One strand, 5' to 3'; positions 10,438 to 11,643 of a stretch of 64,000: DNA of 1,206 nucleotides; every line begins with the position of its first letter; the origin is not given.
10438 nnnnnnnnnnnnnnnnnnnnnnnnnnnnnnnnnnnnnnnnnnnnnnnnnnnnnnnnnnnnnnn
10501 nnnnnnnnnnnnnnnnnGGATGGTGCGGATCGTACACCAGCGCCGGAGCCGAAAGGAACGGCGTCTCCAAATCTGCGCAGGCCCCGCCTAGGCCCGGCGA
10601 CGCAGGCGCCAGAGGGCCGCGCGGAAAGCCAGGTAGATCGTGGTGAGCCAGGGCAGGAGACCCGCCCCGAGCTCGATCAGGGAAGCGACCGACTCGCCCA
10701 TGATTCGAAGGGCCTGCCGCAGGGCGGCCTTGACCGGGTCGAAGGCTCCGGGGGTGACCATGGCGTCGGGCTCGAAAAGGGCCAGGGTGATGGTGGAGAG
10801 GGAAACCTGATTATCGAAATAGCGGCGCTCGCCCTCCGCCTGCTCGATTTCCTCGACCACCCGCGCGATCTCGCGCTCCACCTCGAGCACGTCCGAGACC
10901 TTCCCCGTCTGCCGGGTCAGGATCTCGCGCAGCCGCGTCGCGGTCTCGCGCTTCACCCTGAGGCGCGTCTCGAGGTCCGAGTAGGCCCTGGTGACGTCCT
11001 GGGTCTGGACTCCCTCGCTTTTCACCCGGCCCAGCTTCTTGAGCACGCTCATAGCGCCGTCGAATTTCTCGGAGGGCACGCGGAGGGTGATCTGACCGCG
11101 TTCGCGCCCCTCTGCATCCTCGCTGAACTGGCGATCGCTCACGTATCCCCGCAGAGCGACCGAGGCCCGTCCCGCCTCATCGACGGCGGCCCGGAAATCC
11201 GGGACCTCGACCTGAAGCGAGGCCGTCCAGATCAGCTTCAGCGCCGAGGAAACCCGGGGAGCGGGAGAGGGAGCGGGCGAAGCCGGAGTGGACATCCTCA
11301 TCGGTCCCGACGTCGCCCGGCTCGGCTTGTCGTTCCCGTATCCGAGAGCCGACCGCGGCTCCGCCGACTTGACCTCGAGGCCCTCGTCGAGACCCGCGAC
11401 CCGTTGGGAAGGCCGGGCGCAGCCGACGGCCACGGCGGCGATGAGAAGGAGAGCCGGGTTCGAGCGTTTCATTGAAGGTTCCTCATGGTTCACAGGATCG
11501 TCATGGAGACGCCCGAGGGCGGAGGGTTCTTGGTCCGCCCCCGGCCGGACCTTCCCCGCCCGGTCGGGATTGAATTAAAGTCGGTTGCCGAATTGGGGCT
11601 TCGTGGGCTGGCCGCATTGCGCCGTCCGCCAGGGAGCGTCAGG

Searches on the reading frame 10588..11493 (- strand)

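Call 3: search_protein_families(library=pfam, proteins=[window:10588-11493:-], max_evalue=0.01)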
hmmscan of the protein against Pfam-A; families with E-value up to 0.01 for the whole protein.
window:10588-11493:- (301 aa): 1 family
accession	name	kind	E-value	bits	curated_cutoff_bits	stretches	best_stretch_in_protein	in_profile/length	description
PF14257.11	DUF4349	-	8.8e-54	182.5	27.7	1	86-291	2-209/213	Domain of unknown function (DUF4349)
